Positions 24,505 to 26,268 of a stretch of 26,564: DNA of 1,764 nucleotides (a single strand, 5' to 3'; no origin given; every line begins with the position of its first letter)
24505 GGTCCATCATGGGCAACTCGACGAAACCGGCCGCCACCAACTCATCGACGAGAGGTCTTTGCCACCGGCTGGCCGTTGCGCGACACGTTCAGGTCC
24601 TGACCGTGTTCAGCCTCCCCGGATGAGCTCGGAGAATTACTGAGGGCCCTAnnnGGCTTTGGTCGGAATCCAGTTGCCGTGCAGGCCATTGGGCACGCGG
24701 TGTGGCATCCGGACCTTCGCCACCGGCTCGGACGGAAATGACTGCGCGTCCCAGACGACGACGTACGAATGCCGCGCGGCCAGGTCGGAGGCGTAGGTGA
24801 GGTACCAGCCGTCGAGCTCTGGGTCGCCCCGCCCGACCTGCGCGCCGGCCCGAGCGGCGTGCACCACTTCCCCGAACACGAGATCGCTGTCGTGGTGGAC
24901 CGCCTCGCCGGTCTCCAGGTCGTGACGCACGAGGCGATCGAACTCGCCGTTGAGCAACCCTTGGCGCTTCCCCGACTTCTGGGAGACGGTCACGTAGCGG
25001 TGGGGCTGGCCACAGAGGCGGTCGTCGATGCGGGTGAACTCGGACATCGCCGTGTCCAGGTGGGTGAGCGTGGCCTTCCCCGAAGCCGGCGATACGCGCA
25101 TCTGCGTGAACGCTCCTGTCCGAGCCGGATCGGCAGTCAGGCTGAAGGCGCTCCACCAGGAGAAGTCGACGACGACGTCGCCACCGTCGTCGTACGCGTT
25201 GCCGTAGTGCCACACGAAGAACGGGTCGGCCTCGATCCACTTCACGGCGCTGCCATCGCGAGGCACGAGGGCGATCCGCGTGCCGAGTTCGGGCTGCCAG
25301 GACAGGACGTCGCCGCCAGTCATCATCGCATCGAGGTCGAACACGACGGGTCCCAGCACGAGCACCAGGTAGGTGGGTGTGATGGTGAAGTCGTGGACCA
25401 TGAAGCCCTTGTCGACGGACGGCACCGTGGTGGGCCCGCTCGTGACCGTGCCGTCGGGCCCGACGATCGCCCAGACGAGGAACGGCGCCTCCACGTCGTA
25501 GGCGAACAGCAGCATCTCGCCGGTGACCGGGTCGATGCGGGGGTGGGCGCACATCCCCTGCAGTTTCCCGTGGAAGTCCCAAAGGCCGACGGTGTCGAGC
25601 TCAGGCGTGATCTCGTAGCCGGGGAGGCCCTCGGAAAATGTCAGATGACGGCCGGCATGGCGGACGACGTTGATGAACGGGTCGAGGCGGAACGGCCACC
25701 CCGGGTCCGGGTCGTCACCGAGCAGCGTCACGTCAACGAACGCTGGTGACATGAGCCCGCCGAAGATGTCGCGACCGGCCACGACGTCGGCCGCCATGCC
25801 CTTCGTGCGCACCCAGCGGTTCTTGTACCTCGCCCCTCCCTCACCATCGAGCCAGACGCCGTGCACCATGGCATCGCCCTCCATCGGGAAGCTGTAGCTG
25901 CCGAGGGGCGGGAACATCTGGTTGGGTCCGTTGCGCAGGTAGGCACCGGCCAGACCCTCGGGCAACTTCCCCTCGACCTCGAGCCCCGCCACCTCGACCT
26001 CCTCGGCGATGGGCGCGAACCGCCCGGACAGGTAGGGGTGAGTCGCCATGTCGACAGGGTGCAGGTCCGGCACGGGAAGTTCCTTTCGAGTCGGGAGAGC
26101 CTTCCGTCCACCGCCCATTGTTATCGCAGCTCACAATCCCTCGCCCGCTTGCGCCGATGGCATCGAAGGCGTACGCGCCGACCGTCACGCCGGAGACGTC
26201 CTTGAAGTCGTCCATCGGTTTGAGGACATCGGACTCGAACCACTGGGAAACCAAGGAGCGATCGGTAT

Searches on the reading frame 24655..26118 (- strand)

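Call 10: search_protein_families(library=pfam, proteins=[window:24655-26118:-], max_evalue=0.01)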
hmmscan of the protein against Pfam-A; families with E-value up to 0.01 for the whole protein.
window:24655-26118:- (488 aa): 1 family
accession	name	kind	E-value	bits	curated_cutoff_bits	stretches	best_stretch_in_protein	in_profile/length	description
PF03055.21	RPE65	-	2.2e-103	347.3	27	1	34-485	1-469/469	Retinal pigment epithelial membrane protein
